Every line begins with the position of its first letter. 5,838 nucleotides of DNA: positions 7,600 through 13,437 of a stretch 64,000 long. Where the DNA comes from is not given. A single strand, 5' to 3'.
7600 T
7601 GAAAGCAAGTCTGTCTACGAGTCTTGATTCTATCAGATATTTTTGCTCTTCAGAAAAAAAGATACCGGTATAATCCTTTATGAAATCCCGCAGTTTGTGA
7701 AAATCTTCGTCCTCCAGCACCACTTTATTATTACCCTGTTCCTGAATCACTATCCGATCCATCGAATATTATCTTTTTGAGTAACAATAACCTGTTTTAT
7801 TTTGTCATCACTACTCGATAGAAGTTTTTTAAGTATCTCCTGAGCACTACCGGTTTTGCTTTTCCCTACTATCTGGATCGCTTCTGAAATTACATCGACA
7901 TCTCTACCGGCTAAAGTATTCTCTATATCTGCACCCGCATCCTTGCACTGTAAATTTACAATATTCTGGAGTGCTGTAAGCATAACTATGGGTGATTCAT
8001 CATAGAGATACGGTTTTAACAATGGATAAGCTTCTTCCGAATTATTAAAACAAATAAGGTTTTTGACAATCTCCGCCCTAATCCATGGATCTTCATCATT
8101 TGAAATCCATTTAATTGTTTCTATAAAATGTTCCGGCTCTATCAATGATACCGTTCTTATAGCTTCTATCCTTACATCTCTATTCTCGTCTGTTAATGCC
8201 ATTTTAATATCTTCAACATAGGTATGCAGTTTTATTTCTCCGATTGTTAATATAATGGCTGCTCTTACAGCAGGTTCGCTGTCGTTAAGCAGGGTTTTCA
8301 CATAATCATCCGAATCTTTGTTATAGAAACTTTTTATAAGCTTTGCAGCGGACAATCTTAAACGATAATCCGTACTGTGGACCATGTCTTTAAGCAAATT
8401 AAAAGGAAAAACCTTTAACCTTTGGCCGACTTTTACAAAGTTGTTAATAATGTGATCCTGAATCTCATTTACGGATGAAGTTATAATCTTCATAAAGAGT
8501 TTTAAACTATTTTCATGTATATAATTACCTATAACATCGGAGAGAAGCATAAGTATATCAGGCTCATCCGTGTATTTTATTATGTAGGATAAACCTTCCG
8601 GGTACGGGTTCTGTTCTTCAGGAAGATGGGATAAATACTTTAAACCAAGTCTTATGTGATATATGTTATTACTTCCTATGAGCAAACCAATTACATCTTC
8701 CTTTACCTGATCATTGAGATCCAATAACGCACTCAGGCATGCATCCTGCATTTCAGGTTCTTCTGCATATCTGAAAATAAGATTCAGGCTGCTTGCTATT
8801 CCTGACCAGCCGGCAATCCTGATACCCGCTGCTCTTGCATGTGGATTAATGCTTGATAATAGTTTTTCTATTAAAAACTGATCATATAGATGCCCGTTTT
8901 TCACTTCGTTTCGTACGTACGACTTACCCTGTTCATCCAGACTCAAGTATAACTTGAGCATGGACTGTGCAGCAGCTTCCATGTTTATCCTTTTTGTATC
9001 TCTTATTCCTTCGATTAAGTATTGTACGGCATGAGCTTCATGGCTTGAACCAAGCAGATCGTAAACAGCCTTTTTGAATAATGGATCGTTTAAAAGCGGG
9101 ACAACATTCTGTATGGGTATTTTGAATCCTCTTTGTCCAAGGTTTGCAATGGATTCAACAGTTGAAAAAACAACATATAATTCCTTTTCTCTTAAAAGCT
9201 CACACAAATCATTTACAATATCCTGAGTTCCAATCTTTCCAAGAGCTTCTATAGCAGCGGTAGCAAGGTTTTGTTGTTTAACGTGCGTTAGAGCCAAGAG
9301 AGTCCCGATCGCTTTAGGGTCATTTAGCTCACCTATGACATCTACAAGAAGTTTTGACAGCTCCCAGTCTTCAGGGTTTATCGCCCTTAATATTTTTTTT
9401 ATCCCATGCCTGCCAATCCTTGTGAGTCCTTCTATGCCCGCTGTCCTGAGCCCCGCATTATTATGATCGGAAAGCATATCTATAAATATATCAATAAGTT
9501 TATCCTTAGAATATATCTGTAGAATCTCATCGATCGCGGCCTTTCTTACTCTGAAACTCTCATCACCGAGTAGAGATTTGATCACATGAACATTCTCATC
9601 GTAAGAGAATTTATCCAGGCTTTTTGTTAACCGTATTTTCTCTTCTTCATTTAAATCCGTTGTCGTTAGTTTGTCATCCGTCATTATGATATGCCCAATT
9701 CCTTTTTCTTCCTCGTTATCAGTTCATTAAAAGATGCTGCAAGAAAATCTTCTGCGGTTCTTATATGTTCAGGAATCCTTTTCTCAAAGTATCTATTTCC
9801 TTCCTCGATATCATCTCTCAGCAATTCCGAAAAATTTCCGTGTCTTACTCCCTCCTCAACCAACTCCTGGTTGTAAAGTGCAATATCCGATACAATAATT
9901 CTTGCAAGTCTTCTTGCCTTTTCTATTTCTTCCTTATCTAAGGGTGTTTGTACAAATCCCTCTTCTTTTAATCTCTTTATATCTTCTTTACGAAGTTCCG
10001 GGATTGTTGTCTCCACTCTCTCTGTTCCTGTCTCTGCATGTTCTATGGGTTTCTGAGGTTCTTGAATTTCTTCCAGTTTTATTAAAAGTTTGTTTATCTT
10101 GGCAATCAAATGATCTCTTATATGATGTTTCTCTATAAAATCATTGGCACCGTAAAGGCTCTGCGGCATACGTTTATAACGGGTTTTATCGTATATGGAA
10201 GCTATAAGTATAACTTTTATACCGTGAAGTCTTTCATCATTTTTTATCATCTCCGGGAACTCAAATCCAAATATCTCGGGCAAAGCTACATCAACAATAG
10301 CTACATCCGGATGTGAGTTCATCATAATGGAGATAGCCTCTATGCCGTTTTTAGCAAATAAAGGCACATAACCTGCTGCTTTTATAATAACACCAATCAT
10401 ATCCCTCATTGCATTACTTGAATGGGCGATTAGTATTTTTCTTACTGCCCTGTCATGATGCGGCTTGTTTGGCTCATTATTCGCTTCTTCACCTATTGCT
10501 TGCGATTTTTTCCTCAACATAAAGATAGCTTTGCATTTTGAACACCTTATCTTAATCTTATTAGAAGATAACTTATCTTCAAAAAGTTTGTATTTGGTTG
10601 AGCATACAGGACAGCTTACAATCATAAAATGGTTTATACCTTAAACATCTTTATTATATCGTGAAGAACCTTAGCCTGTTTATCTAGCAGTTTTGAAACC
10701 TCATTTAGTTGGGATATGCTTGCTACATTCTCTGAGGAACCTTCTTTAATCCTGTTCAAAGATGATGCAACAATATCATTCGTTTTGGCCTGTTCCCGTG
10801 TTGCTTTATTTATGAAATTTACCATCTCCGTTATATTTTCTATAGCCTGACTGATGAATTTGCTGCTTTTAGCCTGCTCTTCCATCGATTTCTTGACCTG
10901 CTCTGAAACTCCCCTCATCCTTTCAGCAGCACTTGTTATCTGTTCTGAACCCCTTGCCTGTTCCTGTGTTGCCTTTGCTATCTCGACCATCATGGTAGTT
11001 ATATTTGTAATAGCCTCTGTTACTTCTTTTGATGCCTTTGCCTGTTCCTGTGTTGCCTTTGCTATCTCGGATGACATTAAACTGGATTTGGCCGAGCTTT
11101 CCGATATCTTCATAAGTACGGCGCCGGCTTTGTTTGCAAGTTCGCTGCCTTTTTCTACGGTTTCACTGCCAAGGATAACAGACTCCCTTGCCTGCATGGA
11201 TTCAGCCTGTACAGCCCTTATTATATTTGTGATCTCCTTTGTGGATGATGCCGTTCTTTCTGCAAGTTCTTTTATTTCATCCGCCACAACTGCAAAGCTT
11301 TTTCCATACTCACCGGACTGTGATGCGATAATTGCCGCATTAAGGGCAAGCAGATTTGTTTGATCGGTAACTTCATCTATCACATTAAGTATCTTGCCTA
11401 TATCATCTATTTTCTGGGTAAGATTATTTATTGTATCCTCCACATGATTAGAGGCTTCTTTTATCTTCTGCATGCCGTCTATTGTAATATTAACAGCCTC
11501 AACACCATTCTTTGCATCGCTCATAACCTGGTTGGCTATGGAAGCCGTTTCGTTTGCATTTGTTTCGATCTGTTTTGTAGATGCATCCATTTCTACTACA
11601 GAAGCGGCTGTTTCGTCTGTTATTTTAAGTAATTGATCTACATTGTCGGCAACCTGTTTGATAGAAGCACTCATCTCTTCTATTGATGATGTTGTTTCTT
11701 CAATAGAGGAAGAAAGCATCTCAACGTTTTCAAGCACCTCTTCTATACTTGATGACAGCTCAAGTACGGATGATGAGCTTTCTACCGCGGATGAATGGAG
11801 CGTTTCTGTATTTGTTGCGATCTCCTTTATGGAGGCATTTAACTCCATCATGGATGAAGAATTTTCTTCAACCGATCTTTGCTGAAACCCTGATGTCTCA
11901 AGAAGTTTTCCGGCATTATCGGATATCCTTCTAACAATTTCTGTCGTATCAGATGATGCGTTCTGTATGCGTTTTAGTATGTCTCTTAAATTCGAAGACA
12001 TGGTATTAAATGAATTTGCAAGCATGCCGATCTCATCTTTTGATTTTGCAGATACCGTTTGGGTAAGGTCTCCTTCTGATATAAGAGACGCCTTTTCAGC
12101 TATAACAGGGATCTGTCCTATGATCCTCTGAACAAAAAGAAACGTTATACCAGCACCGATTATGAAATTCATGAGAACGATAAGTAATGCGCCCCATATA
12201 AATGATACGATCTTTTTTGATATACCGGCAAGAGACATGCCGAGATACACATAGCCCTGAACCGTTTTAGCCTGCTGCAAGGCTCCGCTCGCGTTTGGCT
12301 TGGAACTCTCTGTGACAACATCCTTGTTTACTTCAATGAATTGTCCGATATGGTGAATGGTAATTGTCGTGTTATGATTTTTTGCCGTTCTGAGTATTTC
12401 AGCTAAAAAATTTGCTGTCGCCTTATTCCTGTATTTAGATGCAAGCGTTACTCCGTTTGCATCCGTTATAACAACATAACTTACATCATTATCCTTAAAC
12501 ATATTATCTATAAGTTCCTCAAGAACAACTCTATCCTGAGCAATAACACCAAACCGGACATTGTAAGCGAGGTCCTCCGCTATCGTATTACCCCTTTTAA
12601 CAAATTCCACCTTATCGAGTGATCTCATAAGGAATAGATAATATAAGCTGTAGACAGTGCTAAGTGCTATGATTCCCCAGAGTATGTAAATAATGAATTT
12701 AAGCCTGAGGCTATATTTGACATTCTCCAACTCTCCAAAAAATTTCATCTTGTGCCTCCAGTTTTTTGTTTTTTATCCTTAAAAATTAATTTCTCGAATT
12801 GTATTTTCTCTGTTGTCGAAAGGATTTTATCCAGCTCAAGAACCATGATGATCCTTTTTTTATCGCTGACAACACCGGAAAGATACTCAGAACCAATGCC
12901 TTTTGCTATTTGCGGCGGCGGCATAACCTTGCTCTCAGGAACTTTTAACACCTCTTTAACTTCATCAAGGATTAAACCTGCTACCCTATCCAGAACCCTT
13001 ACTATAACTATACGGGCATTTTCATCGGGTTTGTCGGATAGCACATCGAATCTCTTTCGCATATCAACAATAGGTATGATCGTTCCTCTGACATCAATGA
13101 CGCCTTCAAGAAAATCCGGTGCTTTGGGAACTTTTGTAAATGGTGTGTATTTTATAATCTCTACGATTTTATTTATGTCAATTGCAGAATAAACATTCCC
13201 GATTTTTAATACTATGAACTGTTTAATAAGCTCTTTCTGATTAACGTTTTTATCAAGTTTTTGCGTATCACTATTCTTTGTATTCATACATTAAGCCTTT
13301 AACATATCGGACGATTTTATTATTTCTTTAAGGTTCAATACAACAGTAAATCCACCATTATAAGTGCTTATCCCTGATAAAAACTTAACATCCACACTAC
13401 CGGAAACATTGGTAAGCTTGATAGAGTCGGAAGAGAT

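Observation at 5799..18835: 11-gene chemosensory operon with four non-canonical accessory components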

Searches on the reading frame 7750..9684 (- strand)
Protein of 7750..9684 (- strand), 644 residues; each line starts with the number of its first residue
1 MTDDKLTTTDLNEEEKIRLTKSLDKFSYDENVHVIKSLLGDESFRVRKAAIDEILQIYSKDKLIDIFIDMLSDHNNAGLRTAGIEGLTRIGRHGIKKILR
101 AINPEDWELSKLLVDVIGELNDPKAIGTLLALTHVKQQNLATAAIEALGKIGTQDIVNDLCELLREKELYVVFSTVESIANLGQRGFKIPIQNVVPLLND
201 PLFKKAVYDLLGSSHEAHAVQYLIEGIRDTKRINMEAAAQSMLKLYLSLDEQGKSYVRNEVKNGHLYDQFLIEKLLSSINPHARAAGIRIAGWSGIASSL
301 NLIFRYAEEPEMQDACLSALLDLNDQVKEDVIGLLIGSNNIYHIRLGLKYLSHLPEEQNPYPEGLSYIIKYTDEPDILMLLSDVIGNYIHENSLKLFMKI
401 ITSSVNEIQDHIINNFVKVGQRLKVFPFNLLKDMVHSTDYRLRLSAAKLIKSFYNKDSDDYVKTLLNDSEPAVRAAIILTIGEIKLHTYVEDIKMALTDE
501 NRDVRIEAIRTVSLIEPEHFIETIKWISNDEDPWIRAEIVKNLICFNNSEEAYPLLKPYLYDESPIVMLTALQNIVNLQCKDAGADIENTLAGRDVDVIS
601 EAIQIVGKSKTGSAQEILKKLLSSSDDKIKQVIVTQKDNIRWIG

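Call 3: search_protein_families(library=pfam, proteins=[window:7750-9684:-], max_evalue=0.01)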
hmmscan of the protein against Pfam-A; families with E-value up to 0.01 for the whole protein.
window:7750-9684:- (644 aa): 7 families
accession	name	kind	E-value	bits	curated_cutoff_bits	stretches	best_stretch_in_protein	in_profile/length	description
PF13646.12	HEAT_2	-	6.5e-46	155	27.7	4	431-511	5-86/88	HEAT repeats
PF02985.28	HEAT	-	1.1e-18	65.9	23.5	0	462-484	5-27/31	HEAT repeat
PF01602.26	Adaptin_N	-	1.7e-10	40.6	37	2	33-184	117-258/524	Adaptin N terminal region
PF21581.3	SCD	-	6.1e-08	33.3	27.5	0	24-65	24-65/75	Stromalin conservative domain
PF03130.22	HEAT_PBS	-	7.8e-08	32.5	20.9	0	143-165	4-26/27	PBS lyase HEAT-like repeat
PF12717.13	Cnd1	-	0.00061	20.3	26.4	0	473-529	2-68/162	non-SMC mitotic condensation complex subunit 1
PF12765.13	Cohesin_HEAT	-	0.0045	17.8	21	0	34-54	22-42/42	HEAT repeat associated with sister chromatid cohesion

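Call 6: search_protein_families(library=ncbifam, proteins=[window:7750-9684:-], max_evalue=0.001)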
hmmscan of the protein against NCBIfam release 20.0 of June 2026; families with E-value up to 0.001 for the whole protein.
window:7750-9684:- (644 aa): 7 families
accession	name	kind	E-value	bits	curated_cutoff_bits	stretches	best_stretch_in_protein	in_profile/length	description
NF045915.1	PhycobilmeDegNblB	equivalog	5.7e-21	75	300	1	15-188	17-194/214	phycobilisome degradation protein NblB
TIGR02270.1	TIGR02270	subfamily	1.5e-14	53.8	206.8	1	514-630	81-195/410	TIGR02270 family protein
NF010374.0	PRK13800.1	equivalog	8.2e-11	40.9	1196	1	433-630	660-856/898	fumarate reductase/succinate dehydrogenase flavoprotein subunit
NF058502.1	phyc_lyase_CpcE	equivalog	3.1e-07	30.2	330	0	141-226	59-139/260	C-phycocyanin alpha-cysteine-84 phycocyanobilin lyase subunit CpcE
NF058515.1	phyc_lyase_CpcF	equivalog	2.3e-06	27.3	220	1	58-160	26-128/200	C-phycocyanin alpha-cysteine-84 phycocyanobilin lyase subunit CpcF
NF058505.1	phyc_lyase_CpeY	equivalog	4.1e-06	25.6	600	0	141-216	69-144/419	C-phycoerythrin alpha-cysteine-82 phycoerythrobilin lyase CpeY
TIGR02947.1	SigH_actino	hypoth_equivalog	4.4e-05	23.2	251.55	0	57-118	87-147/193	RNA polymerase sigma-70 factor, TIGR02947 family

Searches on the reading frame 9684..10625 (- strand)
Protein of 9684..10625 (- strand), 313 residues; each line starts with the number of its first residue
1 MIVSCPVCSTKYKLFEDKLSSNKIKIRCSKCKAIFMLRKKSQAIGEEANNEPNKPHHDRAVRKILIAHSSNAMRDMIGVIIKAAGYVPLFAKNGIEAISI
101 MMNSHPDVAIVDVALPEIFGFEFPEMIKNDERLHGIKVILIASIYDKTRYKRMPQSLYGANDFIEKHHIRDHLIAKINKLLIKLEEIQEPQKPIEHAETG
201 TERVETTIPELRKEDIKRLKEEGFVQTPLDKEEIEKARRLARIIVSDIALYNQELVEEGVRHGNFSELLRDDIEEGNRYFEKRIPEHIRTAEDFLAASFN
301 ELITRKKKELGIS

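Call 3: search_protein_families(library=pfam, proteins=[window:9684-10625:-], max_evalue=0.01)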
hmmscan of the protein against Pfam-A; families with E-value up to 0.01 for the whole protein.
window:9684-10625:- (313 aa): 4 families
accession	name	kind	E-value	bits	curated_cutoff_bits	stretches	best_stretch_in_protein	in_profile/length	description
PF00072.30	Response_reg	-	6.9e-13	49.2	30.2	1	64-177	1-110/111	Response regulator receiver domain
PF13717.11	Zn_ribbon_4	-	1.3e-10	41.4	30.3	1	1-35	1-35/36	zinc-ribbon domain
PF13719.11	Zn_ribbon_5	-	4.1e-10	39.7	29.3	1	1-35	1-35/37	zinc-ribbon domain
PF14354.12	Lar_restr_allev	-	0.0035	18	28.6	1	4-49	5-45/58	Restriction alleviation protein Lar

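Call 6: search_protein_families(library=ncbifam, proteins=[window:9684-10625:-], max_evalue=0.001)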
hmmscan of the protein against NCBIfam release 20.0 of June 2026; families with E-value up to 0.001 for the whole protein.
window:9684-10625:- (313 aa): 55 families (the best 25 are shown)
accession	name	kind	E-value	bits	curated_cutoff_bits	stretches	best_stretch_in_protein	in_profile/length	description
TIGR02154.1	PhoB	equivalog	1.2e-12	47.6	296.2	1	62-188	3-127/226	phosphate regulon transcriptional regulator PhoB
NF007135.0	PRK09581.1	equivalog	4.1e-12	45.7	474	1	81-187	22-125/457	PleD family two-component system response regulator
NF040689.1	MtrAB_MtrA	equivalog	6.4e-12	45.3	300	1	64-196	1-126/219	MtrAB system response regulator MtrA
NF041367.1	CheY_Halo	equivalog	7e-11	42.5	200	1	64-179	1-112/114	chemotaxis protein CheY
NF033120.0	vanR_FM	exception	2e-10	40.7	460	1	63-192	5-129/231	vancomycin resistance response regulator transcription factor, VanR-F/VanR-M family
NF001965.0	PRK00742.1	subfamily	2.4e-10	40.2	293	1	63-199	5-142/357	chemotaxis-specific protein-glutamate methyltransferase CheB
NF045944.1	ResRegRpaBCyano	equivalog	5.6e-10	39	330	1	66-205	2-134/229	response regulator transcription factor RpaB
NF008296.0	PRK11083.1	equivalog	1.9e-09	37.3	273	1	62-199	4-136/228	two-component system response regulator CreB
NF045717.1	DVU0259_DivK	exception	2.9e-09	37.1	160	1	62-177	3-112/117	DVU0259 family response regulator domain-containing protein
NF033117.2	vanR_ACDEGLN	exception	6.7e-09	35.6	350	1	64-193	1-125/226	VanR-ABDEGLN family response regulator transcription factor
NF007546.0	PRK10161.1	equivalog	1.5e-08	34.5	471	1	61-183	2-122/229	phosphate response regulator transcription factor PhoB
NF053854.1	RespRegPhoBBctds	equivalog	1.7e-08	34.1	270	1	64-199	1-133/225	two-component system response regulator PhoB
NF008469.0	PRK11361.1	equivalog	1.7e-08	33.6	714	1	60-144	3-85/461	acetoacetate metabolism transcriptional regulator AtoC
NF041733.1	resp_reg_CseB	equivalog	2.8e-08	33.4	350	1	63-199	2-133/228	two-component system response regulator CseB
TIGR02098.1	MJ0042_CXXC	domain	3.3e-08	33.1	20.9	1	1-36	1-36/38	MJ0042-type zinc finger domain-containing protein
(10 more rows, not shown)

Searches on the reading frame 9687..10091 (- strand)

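Call 36: search_protein_families(library=pfam, proteins=[window:9687-10091:-], max_evalue=10)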
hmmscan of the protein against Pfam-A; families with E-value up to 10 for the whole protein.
seq(135 aa): 1 family
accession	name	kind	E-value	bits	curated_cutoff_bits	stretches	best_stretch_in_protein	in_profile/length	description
PF22413.2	OGT_N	-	0.067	13.7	27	1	107-132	44-69/72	Methylated DNA-protein cysteine MeTransferase OGT N-terminal domain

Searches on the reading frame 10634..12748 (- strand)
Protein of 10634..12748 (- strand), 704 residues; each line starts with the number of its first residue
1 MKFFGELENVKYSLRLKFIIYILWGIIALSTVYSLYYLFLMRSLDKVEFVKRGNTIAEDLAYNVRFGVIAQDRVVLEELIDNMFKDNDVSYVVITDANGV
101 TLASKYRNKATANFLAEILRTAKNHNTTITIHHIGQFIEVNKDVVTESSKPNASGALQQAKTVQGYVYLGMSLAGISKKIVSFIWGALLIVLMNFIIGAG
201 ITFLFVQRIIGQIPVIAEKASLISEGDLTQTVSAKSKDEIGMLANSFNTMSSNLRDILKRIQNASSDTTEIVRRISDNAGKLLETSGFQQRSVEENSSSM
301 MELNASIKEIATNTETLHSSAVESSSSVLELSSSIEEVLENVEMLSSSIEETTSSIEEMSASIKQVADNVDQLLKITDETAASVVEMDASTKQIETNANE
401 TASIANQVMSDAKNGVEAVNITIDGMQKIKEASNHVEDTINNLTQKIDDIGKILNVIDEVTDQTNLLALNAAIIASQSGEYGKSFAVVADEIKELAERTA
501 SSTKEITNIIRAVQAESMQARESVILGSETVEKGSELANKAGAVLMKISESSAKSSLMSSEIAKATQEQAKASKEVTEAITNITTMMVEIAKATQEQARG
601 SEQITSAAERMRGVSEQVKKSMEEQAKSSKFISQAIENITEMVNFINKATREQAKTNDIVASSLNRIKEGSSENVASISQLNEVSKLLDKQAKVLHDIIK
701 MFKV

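Call 3: search_protein_families(library=pfam, proteins=[window:10634-12748:-], max_evalue=0.01)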
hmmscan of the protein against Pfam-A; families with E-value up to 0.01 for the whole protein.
window:10634-12748:- (704 aa): 6 families
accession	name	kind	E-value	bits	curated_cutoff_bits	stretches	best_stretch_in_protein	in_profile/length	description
PF00015.26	MCPsignal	-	5.6e-43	147.2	34.6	2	438-584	23-169/172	Methyl-accepting chemotaxis protein (MCP) signalling domain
PF00672.30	HAMP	-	6.4e-11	42.8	25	1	212-256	9-53/53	HAMP domain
PF09984.15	sCache_4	-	1.2e-08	35.3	22.1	1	49-174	11-135/145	Single cache domain 4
PF04108.17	ATG17_like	-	9.6e-05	22.5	43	1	335-513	114-291/355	Autophagy protein ATG17-like domain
PF16672.11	LAMTOR5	-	0.0036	17.8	27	1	76-126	5-56/88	Ragulator complex protein LAMTOR5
PF17152.10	CHASE8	-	0.0069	17.1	27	0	53-114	9-69/102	Periplasmic sensor domain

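Call 6: search_protein_families(library=ncbifam, proteins=[window:10634-12748:-], max_evalue=0.001)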
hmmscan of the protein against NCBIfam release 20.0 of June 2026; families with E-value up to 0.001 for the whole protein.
window:10634-12748:- (704 aa): 19 families
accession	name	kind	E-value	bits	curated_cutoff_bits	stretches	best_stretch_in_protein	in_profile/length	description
NF058645.1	MCPCtpMPsAe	equivalog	3.7e-47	161.3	900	2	321-618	255-556/558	methyl-accepting chemotaxis protein CtpM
NF041847.1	transduc_aer2_vibrio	equivalog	3.7e-36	124.7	1200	2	378-605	540-739/804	aerotaxis transducer Aer2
NF047851.1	MCPCitTducer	equivalog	9.3e-34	117.4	900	3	378-576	302-472/553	methyl-accepting chemotaxis citrate transducer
NF011622.0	PRK15048.1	equivalog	4.6e-31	108.5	900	2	377-574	300-469/553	methyl-accepting chemotaxis protein II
NF011615.0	PRK15041.1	equivalog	1.1e-28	100.2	947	3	378-573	303-470/554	methyl-accepting chemotaxis protein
NF007309.0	PRK09793.1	equivalog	1.3e-27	97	903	3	353-582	267-475/533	methyl-accepting chemotaxis protein IV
NF050802.1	AspChtxCcaA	equivalog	3.9e-19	68.5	1300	1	422-514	544-637/700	aspartate chemotaxis receptor CcaA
NF008318.0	PRK11107.1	equivalog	2.3e-13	49.1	890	1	11-268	3-261/920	two-component sensor histidine kinase BarA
NF033092.0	HK_WalK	equivalog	1.4e-12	47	725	1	13-265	4-257/594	cell wall metabolism sensor histidine kinase WalK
NF040691.1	MtrAB_MtrB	equivalog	6.9e-11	41.8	450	1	155-266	158-269/507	MtrAB system histidine kinase MtrB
TIGR02168.1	SMC_prok_B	equivalog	5.3e-09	34.4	567.35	1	232-463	778-1000/1181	chromosome segregation protein SMC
NF053592.1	HK_near_YfiR_like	equivalog_domain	3.8e-07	29.9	194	1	155-253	122-220/223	sensor histidine kinase, YfiR-like protein-associated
NF002572.0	PRK02224.1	equivalog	4.7e-07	28.5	1087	1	228-463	192-423/888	DNA double-strand break repair ATPase Rad50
NF041035.1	Rad50_Halo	equivalog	3.2e-06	25.8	1000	1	229-454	193-414/883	DNA double-strand break repair ATPase Rad50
NF003034.1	PRK03918.1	equivalog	1.8e-05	23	700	1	247-494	160-409/878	DNA double-strand break repair ATPase Rad50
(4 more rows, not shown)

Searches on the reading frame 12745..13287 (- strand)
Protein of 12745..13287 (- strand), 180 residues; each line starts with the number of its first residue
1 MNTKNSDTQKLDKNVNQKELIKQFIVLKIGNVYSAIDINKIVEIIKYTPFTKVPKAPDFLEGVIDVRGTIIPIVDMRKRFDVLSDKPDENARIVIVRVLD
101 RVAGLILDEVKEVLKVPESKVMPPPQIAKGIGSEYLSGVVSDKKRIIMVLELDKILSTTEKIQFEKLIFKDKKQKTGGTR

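Call 3: search_protein_families(library=pfam, proteins=[window:12745-13287:-], max_evalue=0.01)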
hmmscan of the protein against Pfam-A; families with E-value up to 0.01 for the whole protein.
window:12745-13287:- (180 aa): 1 family
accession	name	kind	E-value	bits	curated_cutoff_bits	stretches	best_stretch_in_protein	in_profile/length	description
PF01584.24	CheW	-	1.7e-34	118.9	23.5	1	23-158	1-136/138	CheW-like domain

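Call 6: search_protein_families(library=ncbifam, proteins=[window:12745-13287:-], max_evalue=0.001)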
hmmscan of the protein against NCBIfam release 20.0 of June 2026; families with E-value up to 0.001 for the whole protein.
window:12745-13287:- (180 aa): 1 family
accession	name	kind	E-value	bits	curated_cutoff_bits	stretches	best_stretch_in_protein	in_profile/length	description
NF007903.0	PRK10612.1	equivalog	3.7e-27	95.1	260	1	21-161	16-156/167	chemotaxis protein CheW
